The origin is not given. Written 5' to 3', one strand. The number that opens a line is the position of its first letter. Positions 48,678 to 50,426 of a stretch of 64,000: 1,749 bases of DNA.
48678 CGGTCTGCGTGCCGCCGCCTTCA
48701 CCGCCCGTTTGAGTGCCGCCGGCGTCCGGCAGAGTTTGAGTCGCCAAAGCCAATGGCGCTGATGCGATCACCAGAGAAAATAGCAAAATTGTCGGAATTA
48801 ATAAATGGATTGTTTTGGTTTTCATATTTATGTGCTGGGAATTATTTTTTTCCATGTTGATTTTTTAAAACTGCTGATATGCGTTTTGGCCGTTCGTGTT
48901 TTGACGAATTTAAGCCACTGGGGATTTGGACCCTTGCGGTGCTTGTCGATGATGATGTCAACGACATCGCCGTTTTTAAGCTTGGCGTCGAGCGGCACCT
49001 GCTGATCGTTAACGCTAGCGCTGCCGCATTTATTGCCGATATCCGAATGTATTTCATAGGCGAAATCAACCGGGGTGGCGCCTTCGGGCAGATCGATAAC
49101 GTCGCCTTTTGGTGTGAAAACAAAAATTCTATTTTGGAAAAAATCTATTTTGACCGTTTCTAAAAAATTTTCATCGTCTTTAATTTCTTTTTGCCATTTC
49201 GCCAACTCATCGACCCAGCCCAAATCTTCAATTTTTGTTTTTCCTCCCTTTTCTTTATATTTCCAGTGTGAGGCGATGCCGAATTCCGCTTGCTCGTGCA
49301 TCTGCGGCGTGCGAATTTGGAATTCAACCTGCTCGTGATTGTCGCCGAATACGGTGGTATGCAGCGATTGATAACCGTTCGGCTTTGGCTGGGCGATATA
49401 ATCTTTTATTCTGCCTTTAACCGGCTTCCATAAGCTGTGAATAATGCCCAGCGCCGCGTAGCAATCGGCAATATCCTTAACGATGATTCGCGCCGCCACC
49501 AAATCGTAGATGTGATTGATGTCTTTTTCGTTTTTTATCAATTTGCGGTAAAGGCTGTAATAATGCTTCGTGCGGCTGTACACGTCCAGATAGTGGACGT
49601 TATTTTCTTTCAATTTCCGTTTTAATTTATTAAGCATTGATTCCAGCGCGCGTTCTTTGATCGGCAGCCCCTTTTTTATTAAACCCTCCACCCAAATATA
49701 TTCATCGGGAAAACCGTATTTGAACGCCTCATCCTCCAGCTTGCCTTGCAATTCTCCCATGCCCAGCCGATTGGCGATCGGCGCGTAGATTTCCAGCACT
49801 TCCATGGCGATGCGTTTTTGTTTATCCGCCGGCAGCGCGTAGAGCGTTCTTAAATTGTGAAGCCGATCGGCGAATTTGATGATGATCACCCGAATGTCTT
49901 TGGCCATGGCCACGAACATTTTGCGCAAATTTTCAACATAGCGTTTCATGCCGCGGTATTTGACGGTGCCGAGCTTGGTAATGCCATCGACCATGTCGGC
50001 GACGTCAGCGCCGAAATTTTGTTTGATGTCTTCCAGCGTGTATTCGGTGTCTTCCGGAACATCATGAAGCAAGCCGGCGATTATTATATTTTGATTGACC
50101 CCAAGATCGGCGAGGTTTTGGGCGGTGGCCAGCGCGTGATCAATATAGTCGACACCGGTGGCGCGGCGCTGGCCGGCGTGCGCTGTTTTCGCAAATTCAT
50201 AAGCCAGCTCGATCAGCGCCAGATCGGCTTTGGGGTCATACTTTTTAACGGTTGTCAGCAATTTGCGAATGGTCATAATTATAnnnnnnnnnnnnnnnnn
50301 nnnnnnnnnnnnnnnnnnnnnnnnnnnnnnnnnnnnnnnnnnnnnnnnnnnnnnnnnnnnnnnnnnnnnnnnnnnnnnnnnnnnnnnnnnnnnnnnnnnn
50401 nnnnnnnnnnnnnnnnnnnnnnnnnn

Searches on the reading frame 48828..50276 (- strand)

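Call 8: search_protein_families(library=pfam, proteins=[window:48828-50276:-], max_evalue=0.01)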
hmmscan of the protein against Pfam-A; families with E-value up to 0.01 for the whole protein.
window:48828-50276:- (482 aa): 5 families
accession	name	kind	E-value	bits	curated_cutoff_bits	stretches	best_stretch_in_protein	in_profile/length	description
PF13328.12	HD_4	-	6.8e-48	162.8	27.2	1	25-173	1-155/156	HD domain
PF04607.23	RelA_SpoT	-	6.3e-41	139.6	27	1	234-344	1-112/113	Region found in RelA / SpoT proteins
PF02824.27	TGS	-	5.4e-23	81.2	22.2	1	384-442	1-59/60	TGS domain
PF01966.28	HD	-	4e-10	40.4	22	1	44-141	1-115/116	HD domain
PF24815.1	HMG_WDHD1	-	0.004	17.5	51.6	0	81-111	9-41/51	WDHD1 HMG box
